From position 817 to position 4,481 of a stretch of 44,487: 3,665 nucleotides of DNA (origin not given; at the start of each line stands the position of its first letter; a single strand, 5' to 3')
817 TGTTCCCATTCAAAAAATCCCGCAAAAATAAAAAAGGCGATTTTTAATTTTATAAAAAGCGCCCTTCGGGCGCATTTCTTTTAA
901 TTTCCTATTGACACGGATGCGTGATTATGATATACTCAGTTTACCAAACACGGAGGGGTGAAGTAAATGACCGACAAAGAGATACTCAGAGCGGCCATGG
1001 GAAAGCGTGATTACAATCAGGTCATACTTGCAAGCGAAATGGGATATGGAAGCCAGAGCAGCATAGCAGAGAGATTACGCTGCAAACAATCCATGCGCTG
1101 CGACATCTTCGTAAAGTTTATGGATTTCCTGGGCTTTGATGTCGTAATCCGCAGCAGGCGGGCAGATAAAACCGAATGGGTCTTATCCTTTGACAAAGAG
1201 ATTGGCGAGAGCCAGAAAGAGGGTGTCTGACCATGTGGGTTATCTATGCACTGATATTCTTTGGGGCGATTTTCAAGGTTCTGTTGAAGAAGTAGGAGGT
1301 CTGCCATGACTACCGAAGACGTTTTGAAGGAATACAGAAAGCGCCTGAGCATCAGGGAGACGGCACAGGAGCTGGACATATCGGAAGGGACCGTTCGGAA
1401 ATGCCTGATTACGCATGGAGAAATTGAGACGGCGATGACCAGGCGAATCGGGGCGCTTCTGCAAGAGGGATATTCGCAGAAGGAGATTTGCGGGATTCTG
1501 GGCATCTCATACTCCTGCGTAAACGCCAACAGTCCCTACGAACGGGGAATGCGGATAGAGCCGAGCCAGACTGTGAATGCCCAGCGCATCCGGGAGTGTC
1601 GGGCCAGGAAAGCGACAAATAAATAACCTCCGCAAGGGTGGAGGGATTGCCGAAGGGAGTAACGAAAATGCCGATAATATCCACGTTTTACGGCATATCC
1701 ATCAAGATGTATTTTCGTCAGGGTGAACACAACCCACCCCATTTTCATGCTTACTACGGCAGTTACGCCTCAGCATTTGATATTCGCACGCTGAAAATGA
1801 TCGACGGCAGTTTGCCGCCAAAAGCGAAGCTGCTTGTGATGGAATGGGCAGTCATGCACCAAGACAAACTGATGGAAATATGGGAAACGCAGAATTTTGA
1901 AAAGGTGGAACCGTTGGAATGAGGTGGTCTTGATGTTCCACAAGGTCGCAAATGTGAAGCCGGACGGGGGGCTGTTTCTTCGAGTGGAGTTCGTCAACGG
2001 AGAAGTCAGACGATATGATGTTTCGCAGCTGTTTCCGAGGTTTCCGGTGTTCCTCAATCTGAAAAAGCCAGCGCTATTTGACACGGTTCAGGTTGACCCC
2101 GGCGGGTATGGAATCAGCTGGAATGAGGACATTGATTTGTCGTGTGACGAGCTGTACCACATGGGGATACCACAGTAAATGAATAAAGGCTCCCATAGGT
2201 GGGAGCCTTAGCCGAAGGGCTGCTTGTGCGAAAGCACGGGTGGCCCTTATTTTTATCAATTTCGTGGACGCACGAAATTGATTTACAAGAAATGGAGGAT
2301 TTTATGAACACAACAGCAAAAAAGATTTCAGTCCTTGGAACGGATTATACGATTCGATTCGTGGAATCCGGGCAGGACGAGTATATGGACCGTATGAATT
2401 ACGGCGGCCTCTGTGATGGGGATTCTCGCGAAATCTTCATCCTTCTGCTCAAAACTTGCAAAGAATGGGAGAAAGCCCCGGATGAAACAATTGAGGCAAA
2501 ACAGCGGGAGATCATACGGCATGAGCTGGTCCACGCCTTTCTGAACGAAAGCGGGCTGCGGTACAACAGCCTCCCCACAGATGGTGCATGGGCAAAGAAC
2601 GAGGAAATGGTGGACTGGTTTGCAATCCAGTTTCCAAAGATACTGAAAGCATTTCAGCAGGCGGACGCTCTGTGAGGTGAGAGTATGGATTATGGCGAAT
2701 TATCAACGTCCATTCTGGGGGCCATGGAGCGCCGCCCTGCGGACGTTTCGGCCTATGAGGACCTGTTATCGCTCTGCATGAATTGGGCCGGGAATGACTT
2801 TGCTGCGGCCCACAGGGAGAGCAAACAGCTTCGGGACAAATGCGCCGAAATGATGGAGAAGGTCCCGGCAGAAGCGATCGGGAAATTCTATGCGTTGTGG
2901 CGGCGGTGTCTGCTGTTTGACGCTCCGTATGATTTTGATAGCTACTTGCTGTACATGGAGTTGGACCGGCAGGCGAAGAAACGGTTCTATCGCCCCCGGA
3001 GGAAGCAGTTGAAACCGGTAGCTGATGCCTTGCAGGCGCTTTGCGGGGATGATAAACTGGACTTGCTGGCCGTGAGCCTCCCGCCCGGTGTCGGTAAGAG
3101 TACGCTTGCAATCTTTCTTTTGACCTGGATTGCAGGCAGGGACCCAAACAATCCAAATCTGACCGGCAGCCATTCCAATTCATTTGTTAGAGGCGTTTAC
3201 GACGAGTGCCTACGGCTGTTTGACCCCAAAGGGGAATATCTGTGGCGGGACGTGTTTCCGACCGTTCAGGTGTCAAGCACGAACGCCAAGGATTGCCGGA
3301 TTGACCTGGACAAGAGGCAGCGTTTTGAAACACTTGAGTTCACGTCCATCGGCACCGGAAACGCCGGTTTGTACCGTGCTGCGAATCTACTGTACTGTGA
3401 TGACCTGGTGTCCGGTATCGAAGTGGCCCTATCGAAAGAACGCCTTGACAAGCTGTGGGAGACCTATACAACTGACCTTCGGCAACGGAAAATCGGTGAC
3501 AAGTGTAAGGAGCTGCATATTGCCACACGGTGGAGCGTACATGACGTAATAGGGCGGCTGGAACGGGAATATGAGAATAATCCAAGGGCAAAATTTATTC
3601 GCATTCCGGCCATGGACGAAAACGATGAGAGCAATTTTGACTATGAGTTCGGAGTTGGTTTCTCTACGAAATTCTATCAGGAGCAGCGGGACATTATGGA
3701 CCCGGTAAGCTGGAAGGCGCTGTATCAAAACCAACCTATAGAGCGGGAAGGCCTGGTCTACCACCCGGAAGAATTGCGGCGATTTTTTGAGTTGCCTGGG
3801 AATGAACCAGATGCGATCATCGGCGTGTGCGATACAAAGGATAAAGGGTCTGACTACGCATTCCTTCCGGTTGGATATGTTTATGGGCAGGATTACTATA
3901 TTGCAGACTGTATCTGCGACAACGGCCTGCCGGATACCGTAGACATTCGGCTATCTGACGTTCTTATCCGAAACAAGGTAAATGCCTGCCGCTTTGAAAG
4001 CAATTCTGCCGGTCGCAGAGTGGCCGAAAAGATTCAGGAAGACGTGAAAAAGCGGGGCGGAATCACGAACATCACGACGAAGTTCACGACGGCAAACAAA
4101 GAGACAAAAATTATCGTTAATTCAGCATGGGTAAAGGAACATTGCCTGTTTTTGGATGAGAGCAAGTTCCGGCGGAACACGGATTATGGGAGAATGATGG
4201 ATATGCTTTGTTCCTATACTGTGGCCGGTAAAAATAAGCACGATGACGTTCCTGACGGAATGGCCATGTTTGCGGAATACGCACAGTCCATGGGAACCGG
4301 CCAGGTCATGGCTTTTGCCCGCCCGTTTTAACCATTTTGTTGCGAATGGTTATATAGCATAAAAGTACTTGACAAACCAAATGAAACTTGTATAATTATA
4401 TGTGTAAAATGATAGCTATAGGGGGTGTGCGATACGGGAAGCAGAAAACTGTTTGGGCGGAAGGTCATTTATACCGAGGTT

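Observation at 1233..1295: Paralogous 19-20-aa hydrophobic micro-ORFs on opposite strands (second copy at 43074-43133)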

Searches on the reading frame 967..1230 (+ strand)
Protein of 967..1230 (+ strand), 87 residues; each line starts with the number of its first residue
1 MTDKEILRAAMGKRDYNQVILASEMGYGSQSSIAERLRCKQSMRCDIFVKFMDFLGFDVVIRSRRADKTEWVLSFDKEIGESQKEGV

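Call 8: search_protein_families(library=pfam, max_evalue=0.01, proteins=[window:967-1230:+])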
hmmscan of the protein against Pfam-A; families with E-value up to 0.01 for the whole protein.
window:967-1230:+ (87 aa): 0 families

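Call 9: search_protein_families(library=phrogs, max_evalue=0.01, proteins=[window:967-1230:+])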
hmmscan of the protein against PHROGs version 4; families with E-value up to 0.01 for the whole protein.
window:967-1230:+ (87 aa): 1 family
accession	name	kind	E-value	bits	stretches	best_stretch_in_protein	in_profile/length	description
phrog_38278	-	unknown function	0.00019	22.5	1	5-61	20-74/180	-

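Call 16: find_related_loci(query=window:967-1230:+, collection=viral_contigs, flank=4000)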
Query window:967-1230:+ (87 aa) in viral_contigs; peptide patterns used: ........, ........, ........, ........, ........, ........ (x = any residue, [..] = any of these).
163 stretches matched a pattern, but none encodes a relative of the query by tblastn (E <= 1e-3).

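Call 22: find_homologous_proteins(query=window:967-1230:+, max_evalue=0.001)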
Query window:967-1230:+ (87 aa): 6 proteins with E <= 0.001 among 8 candidates.
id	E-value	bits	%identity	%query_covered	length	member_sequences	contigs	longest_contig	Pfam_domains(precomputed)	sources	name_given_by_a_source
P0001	9.6e-46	171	94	99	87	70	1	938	-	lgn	-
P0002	2.1e-40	154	85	99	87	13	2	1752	-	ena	-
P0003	8.8e-40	152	83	100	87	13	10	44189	-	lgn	-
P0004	2.8e-39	150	83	99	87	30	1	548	-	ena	-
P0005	1.0e-38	149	80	100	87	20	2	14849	-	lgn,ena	-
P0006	1.3e-10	59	89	44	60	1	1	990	-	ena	-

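Call 23: find_encoding_contigs(protein=P0003, flank=3000, max_places=10)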
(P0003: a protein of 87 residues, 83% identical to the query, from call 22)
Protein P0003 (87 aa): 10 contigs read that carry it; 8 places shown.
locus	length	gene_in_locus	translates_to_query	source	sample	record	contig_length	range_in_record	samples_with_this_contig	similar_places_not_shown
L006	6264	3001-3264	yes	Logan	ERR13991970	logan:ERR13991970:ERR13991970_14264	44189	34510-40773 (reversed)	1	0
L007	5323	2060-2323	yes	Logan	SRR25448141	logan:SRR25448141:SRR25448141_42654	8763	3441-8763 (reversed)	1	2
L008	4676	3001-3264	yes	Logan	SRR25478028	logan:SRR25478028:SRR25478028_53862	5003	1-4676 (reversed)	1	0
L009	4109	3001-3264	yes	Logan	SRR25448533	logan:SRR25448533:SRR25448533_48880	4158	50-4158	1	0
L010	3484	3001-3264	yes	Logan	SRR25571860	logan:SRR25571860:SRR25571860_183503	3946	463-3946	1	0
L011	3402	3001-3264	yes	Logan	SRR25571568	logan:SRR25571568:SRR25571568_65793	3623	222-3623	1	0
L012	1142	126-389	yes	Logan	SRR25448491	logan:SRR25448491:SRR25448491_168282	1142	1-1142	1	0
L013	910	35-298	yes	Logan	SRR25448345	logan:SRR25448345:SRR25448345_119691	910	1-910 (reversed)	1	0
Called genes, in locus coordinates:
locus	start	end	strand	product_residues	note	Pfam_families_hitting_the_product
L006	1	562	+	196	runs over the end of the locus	PF16677:GP3_package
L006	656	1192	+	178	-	-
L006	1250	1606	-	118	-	-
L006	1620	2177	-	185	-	PF22147:AcrIC5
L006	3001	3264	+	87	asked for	-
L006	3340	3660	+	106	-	PF13518:HTH_28 (faint), PF13384:HTH_23 (faint)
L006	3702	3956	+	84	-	PF13711:DUF4160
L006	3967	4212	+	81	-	PF10387:DUF2442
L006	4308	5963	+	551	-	PF22530:Terminase-T7_RNaseH-like (weak)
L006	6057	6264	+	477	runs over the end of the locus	PF05133:SPP1_portal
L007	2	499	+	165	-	?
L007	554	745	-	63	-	-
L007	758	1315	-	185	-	PF22147:AcrIC5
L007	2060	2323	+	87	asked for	-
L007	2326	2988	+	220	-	-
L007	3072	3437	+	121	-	PF00239:Resolvase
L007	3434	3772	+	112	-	PF13518:HTH_28 (faint), PF08281:Sigma70_r4_2 (faint), PF13384:HTH_23 (faint)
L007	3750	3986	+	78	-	-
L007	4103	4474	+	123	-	-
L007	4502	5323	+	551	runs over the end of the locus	PF22530:Terminase-T7_RNaseH-like (weak)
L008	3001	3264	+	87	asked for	-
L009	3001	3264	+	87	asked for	-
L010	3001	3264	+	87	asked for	-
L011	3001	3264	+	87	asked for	-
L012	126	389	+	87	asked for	-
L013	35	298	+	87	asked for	-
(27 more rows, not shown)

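Call 24: find_encoding_contigs(protein=P0005, flank=3000, max_places=10)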
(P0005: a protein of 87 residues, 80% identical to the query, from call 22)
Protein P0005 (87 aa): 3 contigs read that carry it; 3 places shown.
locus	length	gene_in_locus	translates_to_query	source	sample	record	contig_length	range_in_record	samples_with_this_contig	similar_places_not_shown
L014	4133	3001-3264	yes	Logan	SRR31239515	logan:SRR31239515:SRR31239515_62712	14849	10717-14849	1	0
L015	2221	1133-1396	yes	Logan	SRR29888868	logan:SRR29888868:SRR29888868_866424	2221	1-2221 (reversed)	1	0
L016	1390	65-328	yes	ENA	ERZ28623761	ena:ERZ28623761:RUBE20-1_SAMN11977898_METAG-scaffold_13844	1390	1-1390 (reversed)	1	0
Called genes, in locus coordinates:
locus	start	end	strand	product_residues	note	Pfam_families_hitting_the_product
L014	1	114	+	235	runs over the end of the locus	PF01555:N6_N4_Mtase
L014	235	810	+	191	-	PF16677:GP3_package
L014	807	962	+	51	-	-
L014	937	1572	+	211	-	-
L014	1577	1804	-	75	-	-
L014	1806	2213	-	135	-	-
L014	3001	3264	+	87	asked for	-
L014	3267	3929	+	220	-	-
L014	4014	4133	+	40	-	?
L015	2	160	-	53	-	?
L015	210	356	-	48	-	-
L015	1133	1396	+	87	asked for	-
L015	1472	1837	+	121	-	PF00239:Resolvase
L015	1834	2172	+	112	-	PF13518:HTH_28 (faint), PF13542:HTH_Tnp_ISL3 (faint), PF04545:Sigma70_r4 (faint), PF08281:Sigma70_r4_2 (faint), PF13384:HTH_23 (faint)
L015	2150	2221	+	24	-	?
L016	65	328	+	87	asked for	-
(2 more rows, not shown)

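Call 80: search_protein_families(library=phrogs, max_evalue=0.001, proteins=[L007:2326-2988:+, L006:1250-1606:-, L006:1620-2177:-, L007:3072-3437:+])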
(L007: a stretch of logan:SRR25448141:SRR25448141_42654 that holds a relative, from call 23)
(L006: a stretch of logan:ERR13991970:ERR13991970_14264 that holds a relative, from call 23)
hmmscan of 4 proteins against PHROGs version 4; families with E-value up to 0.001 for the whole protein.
L007:2326-2988:+ (220 aa): 1 family
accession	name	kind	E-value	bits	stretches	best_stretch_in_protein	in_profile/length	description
phrog_7696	-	unknown function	0.00014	22.6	1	14-63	7-51/78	-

L006:1250-1606:- (118 aa): 0 families

L006:1620-2177:- (185 aa): 0 families

L007:3072-3437:+ (121 aa): 3 families
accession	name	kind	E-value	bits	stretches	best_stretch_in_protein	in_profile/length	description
phrog_95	-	integration and excision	3.3e-19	69.9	1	1-102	87-193/651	integrase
phrog_125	-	DNA, RNA and nucleotide metabolism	3.4e-14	54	1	1-105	19-113/254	DNA invertase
phrog_6620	-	integration and excision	2.2e-09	38.2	1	2-88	56-142/201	transposase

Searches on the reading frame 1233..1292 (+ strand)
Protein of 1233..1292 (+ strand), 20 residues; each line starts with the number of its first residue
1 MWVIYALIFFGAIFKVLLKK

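Call 21: find_related_loci(query=A1, collection=viral_contigs, flank=3000)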
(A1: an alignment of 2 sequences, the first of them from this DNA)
Query A1 (20 aa) in viral_contigs; peptide patterns used: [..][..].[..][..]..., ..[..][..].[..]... (x = any residue, [..] = any of these).
325 stretches matched a pattern, but none encodes a relative of the query by tblastn (E <= 1e-3).

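Call 38: search_protein_families(library=pfam, max_evalue=10, proteins=[window:1233-1292:+])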
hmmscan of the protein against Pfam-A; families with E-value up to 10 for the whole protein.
seq(20 aa): 0 families

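Call 64: search_dna_similar(query=window:1233-1292:+, collection=phages, mode=protein, max_evalue=10, max_rows=15)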
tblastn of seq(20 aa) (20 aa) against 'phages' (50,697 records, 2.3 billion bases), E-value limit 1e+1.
No match.

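Call 85: list_cluster_members(proteins=[window:1233-1292:+, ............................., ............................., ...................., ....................])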
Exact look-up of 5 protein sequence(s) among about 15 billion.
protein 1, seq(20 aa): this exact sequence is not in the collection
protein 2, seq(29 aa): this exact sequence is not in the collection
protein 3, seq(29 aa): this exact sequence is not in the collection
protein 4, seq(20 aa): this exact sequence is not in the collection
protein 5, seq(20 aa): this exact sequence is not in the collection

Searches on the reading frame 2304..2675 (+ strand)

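Call 8: search_protein_families(library=pfam, max_evalue=0.01, proteins=[window:2304-2675:+])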
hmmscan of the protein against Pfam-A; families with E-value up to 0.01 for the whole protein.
window:2304-2675:+ (123 aa): 0 families

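Call 9: search_protein_families(library=phrogs, max_evalue=0.01, proteins=[window:2304-2675:+])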
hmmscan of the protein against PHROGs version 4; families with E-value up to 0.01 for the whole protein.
window:2304-2675:+ (123 aa): 1 family
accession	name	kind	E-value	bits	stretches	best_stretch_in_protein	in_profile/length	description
phrog_1233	-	unknown function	2.4e-20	73.9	1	4-120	8-107/306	-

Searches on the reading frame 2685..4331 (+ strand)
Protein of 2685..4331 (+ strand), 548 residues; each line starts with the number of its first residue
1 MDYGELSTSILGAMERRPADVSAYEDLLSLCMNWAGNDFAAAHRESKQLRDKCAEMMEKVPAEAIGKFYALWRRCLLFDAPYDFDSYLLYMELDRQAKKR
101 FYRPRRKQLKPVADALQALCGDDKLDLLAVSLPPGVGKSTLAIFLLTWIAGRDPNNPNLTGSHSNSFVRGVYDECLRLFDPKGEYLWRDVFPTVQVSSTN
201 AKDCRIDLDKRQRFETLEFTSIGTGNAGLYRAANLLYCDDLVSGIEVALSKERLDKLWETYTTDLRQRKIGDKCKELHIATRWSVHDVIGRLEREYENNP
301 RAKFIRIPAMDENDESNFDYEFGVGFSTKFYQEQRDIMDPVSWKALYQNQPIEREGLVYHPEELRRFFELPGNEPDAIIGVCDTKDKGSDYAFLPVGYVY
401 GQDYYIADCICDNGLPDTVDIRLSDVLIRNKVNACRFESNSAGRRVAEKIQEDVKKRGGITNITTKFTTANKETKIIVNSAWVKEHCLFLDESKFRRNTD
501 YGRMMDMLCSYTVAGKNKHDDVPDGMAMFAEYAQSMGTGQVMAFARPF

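Call 8: search_protein_families(library=pfam, max_evalue=0.01, proteins=[window:2685-4331:+])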
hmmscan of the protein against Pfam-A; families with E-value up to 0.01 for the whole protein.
window:2685-4331:+ (548 aa): 1 family
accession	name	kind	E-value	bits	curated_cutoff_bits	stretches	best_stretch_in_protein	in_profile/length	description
PF22530.2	Terminase-T7_RNaseH-like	-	0.00038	21.1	27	1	383-478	2-97/108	Terminase Bacteriophage T7, Ribonuclease H-like domain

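Call 9: search_protein_families(library=phrogs, max_evalue=0.01, proteins=[window:2685-4331:+])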
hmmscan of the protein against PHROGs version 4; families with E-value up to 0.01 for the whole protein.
window:2685-4331:+ (548 aa): 4 families
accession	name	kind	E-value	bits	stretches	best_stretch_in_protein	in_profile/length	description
phrog_38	-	head and packaging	2.9e-63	215.7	1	62-542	266-712/760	terminase large subunit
phrog_30251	-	head and packaging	2.8e-36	126.1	1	99-522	30-449/799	terminase large subunit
phrog_4758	-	head and packaging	1.5e-16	61.4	1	85-315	21-241/243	terminase large subunit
phrog_5573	-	head and packaging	8.1e-08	33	1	297-534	7-235/250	terminase large subunit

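Call 66: search_dna_similar(query=window:2685-4331:+, collection=phages, mode=protein, max_evalue=1e-10, max_rows=8)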
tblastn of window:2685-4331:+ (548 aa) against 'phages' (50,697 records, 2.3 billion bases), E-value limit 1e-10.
Records with a match: 151; places in all: 152; records where one place covers at least 80% of the query: 20.
Best place of each record, by identity: <60% 151.
By first word of the organism name: Streptococcus 33; Lactococcus 29; Yersinia 16; Bacteriophage 13; Bacteroides 11; Clostridium 9; Staphylococcus 7; Ruegeria 3; Fusobacterium 2; Geobacillus 2; and 23 more.
By host as written in the record: - 20; Streptococcus thermophilus 14; Yersinia enterocolitica 14; Lactococcus lactis 11; Streptococcus thermophilus ST64987 8; Staphylococcus sp. 3; Bacteroides fragilis CSC10 3; Ruegeria pomeroyi DSS-3 3; and 66 more.
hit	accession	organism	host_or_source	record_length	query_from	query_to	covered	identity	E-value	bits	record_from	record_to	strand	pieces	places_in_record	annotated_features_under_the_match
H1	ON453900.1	Clostridium phage Maintenon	[Clostridium] innocuum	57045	25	548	96%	45.2%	5e-130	424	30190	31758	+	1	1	terminase large subunit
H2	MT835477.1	Bacteriophage sp.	human fecal samples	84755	3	547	99%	39.7%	4e-122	401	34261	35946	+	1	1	record has no annotation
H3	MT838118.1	Bacteriophage sp.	human fecal samples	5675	46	548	92%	42.0%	1e-122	402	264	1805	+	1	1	record has no annotation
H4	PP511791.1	Dulem virus 39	Propithecus coquereli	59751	59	548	89%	42.5%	1e-119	394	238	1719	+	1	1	terminase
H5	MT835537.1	Bacteriophage sp.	human fecal samples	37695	1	548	100%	37.8%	1e-113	377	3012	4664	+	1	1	record has no annotation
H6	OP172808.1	Eggerthella phage EL753P1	Eggerthella lenta DA753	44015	80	548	86%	37.4%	3e-94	321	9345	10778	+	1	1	hypothetical protein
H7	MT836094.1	Bacteriophage sp.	human fecal samples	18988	67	533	85%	37.5%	7e-93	317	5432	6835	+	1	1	record has no annotation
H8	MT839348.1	Bacteriophage sp.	human fecal samples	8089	9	548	99%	30.7%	7e-75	264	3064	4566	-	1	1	record has no annotation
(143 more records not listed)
